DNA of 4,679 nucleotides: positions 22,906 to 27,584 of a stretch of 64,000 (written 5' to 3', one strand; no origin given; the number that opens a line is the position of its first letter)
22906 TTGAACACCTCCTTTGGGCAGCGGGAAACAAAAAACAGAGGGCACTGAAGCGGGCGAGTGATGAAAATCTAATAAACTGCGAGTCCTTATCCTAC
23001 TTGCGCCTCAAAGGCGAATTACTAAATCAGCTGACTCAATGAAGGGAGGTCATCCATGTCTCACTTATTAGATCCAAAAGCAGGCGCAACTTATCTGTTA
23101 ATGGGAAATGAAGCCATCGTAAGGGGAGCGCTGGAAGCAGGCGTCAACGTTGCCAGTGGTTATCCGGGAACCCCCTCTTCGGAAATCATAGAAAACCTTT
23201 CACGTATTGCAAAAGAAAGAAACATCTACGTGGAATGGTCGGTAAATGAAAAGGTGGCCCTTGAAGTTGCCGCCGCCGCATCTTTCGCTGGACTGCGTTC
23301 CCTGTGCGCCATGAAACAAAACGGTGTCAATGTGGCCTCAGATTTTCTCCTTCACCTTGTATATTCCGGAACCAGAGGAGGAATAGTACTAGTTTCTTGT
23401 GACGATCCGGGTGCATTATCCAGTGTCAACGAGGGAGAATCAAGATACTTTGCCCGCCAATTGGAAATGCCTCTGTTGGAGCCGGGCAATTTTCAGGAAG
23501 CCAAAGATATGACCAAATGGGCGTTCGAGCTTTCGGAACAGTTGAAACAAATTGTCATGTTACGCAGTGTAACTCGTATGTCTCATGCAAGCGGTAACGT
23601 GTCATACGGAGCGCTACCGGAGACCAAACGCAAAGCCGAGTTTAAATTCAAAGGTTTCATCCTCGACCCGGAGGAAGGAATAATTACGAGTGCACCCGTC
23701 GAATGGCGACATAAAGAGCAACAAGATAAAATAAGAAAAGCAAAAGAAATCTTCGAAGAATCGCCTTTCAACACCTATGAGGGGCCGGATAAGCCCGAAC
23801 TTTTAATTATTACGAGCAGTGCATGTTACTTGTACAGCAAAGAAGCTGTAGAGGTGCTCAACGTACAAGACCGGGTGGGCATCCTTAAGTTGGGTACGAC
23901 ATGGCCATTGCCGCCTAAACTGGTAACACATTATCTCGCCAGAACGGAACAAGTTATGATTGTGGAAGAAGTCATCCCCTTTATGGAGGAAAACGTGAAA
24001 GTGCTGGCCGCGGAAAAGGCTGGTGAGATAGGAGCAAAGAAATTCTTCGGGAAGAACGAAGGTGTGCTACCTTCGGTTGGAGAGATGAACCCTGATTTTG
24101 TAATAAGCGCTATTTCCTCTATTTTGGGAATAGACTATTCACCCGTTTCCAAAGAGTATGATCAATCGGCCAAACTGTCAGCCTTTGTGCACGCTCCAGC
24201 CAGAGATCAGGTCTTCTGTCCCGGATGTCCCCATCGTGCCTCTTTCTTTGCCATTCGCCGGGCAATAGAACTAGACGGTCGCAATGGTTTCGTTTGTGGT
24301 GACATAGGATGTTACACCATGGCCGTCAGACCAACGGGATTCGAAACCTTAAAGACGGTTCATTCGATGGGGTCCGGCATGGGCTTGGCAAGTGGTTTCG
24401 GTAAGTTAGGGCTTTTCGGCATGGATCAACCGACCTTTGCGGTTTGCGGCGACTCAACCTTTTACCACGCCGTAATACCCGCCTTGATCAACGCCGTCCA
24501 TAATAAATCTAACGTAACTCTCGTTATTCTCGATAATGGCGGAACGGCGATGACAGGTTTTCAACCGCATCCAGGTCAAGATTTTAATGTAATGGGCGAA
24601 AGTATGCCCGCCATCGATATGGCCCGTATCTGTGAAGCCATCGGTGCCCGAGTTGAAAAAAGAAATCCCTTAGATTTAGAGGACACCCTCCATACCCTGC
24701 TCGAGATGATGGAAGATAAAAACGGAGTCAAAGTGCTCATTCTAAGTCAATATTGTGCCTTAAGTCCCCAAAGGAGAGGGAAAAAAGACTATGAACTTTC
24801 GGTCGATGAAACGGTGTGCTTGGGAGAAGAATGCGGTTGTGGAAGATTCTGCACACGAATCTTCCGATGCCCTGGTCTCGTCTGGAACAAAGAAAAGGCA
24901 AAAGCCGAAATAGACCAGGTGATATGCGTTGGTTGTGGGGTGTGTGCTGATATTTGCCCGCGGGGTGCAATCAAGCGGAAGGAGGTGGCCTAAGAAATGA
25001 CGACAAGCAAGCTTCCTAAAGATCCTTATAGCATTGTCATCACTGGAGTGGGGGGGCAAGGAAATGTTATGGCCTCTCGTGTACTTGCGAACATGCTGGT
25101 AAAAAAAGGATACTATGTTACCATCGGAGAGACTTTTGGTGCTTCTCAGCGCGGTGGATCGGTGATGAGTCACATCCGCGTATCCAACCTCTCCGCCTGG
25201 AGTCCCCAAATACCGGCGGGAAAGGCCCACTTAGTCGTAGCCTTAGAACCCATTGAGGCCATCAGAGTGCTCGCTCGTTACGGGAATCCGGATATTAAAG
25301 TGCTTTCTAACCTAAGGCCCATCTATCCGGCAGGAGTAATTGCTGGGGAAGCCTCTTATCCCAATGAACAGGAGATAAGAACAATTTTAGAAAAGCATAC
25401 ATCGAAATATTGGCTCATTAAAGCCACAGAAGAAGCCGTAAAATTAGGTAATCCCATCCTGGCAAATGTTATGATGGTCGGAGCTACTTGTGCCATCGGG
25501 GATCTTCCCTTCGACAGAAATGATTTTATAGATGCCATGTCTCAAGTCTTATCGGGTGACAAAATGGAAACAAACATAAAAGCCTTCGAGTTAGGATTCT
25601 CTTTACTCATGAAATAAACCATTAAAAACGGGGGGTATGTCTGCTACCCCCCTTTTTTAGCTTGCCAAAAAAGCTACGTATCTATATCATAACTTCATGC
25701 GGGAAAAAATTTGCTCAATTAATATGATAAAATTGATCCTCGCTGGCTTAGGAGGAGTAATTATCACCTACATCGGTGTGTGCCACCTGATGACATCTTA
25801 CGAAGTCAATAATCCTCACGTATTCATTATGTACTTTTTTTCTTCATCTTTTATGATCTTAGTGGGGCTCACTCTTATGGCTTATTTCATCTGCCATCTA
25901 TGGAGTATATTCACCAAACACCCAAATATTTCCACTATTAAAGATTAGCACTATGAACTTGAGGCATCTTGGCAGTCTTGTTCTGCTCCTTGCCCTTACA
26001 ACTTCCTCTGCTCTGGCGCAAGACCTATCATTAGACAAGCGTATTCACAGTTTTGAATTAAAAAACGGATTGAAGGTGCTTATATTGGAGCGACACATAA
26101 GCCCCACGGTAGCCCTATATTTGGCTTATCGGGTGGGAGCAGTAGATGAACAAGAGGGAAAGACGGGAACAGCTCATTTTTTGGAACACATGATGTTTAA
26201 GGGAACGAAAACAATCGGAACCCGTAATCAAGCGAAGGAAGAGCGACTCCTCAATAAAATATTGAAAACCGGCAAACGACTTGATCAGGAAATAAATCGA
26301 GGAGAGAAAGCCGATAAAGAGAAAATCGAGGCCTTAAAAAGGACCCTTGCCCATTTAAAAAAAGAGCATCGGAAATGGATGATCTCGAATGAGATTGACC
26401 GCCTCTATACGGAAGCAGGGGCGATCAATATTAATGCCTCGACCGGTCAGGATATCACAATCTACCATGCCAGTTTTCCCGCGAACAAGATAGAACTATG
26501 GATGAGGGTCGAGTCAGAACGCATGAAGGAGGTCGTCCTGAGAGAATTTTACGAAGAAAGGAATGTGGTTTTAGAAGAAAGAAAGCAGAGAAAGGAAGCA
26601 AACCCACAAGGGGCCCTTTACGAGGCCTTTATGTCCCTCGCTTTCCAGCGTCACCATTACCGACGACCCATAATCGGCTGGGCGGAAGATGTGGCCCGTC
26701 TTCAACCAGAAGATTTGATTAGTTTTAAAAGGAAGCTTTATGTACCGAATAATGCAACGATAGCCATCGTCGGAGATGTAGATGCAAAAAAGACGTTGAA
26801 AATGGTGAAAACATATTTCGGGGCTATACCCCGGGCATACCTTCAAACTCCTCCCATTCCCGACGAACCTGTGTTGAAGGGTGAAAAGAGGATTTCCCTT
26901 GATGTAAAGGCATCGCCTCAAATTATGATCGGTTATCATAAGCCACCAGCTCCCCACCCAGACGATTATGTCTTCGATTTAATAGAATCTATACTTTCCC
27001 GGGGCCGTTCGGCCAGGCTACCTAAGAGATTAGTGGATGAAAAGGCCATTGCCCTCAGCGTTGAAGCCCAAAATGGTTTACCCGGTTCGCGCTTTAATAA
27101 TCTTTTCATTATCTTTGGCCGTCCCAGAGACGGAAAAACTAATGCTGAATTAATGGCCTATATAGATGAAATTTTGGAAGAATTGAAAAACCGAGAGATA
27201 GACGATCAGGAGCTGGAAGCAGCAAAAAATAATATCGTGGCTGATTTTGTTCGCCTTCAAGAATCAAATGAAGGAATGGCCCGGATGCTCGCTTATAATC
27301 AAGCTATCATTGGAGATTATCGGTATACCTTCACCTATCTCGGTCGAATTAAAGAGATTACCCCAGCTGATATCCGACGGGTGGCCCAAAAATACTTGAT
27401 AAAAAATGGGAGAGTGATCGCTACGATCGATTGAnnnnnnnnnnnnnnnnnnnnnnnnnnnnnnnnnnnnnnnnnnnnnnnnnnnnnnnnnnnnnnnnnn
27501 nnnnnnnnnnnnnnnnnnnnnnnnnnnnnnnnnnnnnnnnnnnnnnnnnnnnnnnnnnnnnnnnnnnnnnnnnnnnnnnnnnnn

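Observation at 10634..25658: A 13-gene IclR-headed operon joins a Liv-type importer, LutABC, a LarA-family racemase, an FrhB-family protein and IorAB: candidate route from 2-hydroxy acids to acyl-CoA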

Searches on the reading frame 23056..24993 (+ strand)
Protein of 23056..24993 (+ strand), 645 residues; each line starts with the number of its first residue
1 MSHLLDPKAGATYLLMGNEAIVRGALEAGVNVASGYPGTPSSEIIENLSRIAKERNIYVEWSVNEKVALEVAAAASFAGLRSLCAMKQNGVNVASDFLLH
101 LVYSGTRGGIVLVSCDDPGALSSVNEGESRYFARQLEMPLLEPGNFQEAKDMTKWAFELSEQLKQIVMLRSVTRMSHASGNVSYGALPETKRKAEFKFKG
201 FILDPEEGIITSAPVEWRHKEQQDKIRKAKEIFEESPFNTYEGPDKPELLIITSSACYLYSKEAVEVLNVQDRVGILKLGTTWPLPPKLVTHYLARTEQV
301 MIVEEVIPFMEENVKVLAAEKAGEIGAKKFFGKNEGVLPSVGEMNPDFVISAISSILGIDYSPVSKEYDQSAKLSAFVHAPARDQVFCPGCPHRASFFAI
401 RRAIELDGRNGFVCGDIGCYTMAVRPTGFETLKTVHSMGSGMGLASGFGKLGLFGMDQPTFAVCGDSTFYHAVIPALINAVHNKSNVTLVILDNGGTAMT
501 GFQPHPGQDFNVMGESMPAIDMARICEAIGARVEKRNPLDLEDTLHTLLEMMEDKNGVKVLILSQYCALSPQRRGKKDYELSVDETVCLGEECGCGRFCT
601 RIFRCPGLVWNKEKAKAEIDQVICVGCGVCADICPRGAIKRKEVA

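Call 4: search_protein_families(library=pfam, proteins=[window:23056-24993:+])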
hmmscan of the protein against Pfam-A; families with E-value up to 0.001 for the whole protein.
window:23056-24993:+ (645 aa): 5 families
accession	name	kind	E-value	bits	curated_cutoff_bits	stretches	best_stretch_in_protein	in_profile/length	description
PF02775.26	TPP_enzyme_C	-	2.9e-21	76.3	21.9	1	416-554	1-142/151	Thiamine pyrophosphate enzyme, C-terminal TPP binding domain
PF01855.24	POR_N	-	2.5e-15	57.3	27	1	24-208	2-196/231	Pyruvate flavodoxin/ferredoxin oxidoreductase, thiamine diP-bdg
PF00037.32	Fer4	-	3.5e-06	27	21.1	1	618-640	2-24/24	4Fe-4S binding domain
PF12837.12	Fer4_6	-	0.00012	22.3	25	1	617-639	2-24/24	4Fe-4S binding domain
PF17147.9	PFOR_II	-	0.00053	20.7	27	0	249-319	3-79/102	Pyruvate:ferredoxin oxidoreductase core domain II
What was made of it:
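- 23056..24993 (+): IorA-like TPP/Fe-S alpha subunit of a 2-oxoacid oxidoreductase, belonging to a diverged subfamily. POR_N plus TPP_enzyme_C plus Fer4 (call 4).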

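Call 5: search_protein_families(library=ncbifam, proteins=[window:23056-24993:+], max_evalue=0.00001)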
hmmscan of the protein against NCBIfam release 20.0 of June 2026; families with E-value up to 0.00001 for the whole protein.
window:23056-24993:+ (645 aa): 11 families
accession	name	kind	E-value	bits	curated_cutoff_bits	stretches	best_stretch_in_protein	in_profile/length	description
TIGR03336.1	IOR_alpha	equivalog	1.3e-184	614.9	650.9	1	14-639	4-595/595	indolepyruvate ferredoxin oxidoreductase subunit alpha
NF009589.0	PRK13030.1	subfamily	3.1e-48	164.3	816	1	34-596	60-646/1170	indolepyruvate ferredoxin oxidoreductase family protein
NF009588.0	PRK13029.1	subfamily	8.3e-34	116.7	952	1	29-624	52-692/1196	indolepyruvate ferredoxin oxidoreductase family protein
NF005507.0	PRK07119.1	subfamily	8e-25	87.4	399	1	12-344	4-341/352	3-methyl-2-oxobutanoate dehydrogenase subunit VorB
TIGR03710.1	OAFO_sf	subfamily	2.3e-24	85.9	482.75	2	7-85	188-266/561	2-oxoacid:acceptor oxidoreductase subunit alpha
NF006412.0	PRK08659.1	equivalog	5.9e-20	71.8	411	1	11-91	4-84/378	2-oxoacid:acceptor oxidoreductase subunit alpha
NF007206.0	PRK09627.1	equivalog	4.9e-14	52.1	579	1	16-193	7-190/375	2-oxoglutarate synthase subunit alpha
NF007201.0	PRK09622.1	equivalog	4.5e-07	29.1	590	1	17-165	15-165/405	2-oxoacid:ferredoxin oxidoreductase subunit alpha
NF040682.1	PorA_Arch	equivalog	7.3e-07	28.4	550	1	15-162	6-155/387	pyruvate synthase subunit PorA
NF006232.0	PRK08366.1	equivalog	2e-06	26.7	646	1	15-168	10-165/394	2-ketoisovalerate ferredoxin oxidoreductase subunit alpha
NF045764.1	PhenlGlyoxDHPadG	equivalog_domain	7.3e-06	24.7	700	0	16-162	6-154/398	NADH-dependent phenylglyoxylate dehydrogenase subunit alpha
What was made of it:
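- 23056..24993 (+): IOR_alpha scores 614.9, below the cutoff of 650.9 (call 5).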

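Call 27: search_solved_structures(query=window:23056-24993:+, max_evalue=0.001)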
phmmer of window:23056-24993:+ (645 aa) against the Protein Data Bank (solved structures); distinct sequences matched with E-value up to 0.001: 6.
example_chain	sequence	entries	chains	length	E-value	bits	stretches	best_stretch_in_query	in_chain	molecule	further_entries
1yd7_A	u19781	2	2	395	2.8e-12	49.2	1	11-179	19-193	2-keto acid:ferredoxin oxidoreductase subunit alpha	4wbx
8ys5_A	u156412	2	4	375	1.8e-10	43.3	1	16-204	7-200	2-oxoglutarate synthase subunit alpha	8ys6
9bt4_B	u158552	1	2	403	0.0002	23.3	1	14-171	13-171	Pyruvate:Ferredoxin Oxidoreductase, subunit alpha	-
7bkb_K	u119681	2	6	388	0.00022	23.1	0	618-641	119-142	Formylmethanofuran dehydrogenase, subunit F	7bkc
8rja_F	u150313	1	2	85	0.00081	21.2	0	615-640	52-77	NAD(P)H-quinone oxidoreductase subunit I, chloroplastic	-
4q9d_A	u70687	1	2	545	0.00091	21.1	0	439-550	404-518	Benzoylformate decarboxylase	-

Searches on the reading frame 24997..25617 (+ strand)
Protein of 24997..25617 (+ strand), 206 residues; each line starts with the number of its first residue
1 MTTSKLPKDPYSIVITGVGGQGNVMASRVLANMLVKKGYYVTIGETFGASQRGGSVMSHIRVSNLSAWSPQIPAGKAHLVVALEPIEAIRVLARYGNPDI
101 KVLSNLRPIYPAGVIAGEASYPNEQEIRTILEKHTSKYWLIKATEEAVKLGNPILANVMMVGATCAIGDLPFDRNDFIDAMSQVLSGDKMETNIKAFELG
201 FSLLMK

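Call 4: search_protein_families(library=pfam, proteins=[window:24997-25617:+])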
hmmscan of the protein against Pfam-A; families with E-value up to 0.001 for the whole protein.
window:24997-25617:+ (206 aa): 1 family
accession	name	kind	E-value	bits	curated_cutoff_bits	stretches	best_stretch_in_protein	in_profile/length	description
PF01558.24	POR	-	1.9e-32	113.3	27.4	1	19-201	1-172/173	Pyruvate ferredoxin/flavodoxin oxidoreductase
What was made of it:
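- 24997..25617 (+): IorB-like beta subunit. PF01558 (call 4).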

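Call 5: search_protein_families(library=ncbifam, proteins=[window:24997-25617:+], max_evalue=0.00001)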
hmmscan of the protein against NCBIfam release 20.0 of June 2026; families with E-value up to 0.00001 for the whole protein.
window:24997-25617:+ (206 aa): 24 families
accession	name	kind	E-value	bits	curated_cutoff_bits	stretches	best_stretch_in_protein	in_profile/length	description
NF005323.0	PRK06853.1-3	equivalog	5.4e-47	160.3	238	1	10-202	6-193/197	indolepyruvate oxidoreductase subunit beta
TIGR03334.1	IOR_beta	equivalog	1.9e-46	158.4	205.8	1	11-201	1-188/189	indolepyruvate ferredoxin oxidoreductase subunit beta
NF005325.0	PRK06853.1-5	equivalog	1.5e-40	139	230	1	11-202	4-189/192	indolepyruvate oxidoreductase subunit beta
NF005322.0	PRK06853.1-2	equivalog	7.1e-40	136.9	237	1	12-203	7-192/197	indolepyruvate oxidoreductase subunit beta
NF005326.0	PRK06853.1-6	equivalog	2.9e-38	131.7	348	1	11-201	4-193/202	indolepyruvate oxidoreductase subunit beta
NF004915.0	PRK06274.1-1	equivalog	5.1e-36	123.9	274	1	11-203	3-191/194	indolepyruvate oxidoreductase subunit beta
NF004917.0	PRK06274.1-3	equivalog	8e-34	117.3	284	1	11-200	3-189/203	indolepyruvate oxidoreductase subunit beta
NF005324.0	PRK06853.1-4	equivalog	2.8e-29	102.4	222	1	12-203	4-188/196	indolepyruvate oxidoreductase subunit beta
NF004918.0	PRK06274.1-4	equivalog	2.9e-29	102.3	278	1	11-199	3-187/202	indolepyruvate oxidoreductase subunit beta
NF005328.0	PRK06853.2-2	equivalog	2.6e-23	82.8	240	1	12-181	5-167/192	indolepyruvate oxidoreductase subunit beta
NF004916.0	PRK06274.1-2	equivalog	8.7e-21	74.8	227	1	13-201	5-173/178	indolepyruvate oxidoreductase subunit beta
NF009588.0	PRK13029.1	subfamily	7.3e-20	70.5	952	1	7-200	741-939/1196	indolepyruvate ferredoxin oxidoreductase family protein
NF005327.0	PRK06853.2-1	equivalog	2.2e-19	70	242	1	12-199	5-180/194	indolepyruvate oxidoreductase subunit beta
NF009589.0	PRK13030.1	subfamily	7.9e-19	66.9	816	1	7-201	725-924/1170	indolepyruvate ferredoxin oxidoreductase family protein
TIGR02175.1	PorC_KorC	subfamily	2e-15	57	81.1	1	12-202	3-173/177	2-oxoacid:acceptor oxidoreductase, gamma subunit, pyruvate/2-ketoisovalerate family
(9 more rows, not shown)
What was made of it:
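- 24997..25617 (+): IOR_beta scores 158.4, below the cutoff of 205.8 (call 5).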

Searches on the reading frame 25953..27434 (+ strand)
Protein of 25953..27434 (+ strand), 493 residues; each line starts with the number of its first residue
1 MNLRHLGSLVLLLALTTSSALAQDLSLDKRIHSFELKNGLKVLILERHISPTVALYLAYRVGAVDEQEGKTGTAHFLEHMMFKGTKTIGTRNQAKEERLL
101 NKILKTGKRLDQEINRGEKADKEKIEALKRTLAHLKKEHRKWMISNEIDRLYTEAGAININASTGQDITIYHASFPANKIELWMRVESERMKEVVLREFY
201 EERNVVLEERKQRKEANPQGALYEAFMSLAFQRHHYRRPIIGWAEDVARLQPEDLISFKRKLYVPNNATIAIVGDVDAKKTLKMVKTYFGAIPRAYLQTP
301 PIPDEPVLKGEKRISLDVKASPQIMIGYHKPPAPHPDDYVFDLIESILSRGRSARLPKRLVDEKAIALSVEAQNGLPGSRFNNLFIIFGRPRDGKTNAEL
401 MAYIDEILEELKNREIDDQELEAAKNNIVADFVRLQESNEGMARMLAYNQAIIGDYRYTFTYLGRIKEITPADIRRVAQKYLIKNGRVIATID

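Call 4: search_protein_families(library=pfam, proteins=[window:25953-27434:+])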
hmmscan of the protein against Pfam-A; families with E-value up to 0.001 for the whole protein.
window:25953-27434:+ (493 aa): 2 families
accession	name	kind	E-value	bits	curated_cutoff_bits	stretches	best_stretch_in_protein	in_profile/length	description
PF05193.26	Peptidase_M16_C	-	2.2e-29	103.1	23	1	250-427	2-180/181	Peptidase M16 inactive domain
PF00675.25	Peptidase_M16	-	3.9e-15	56.5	22.3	2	42-90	2-50/149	Insulinase (Peptidase family M16)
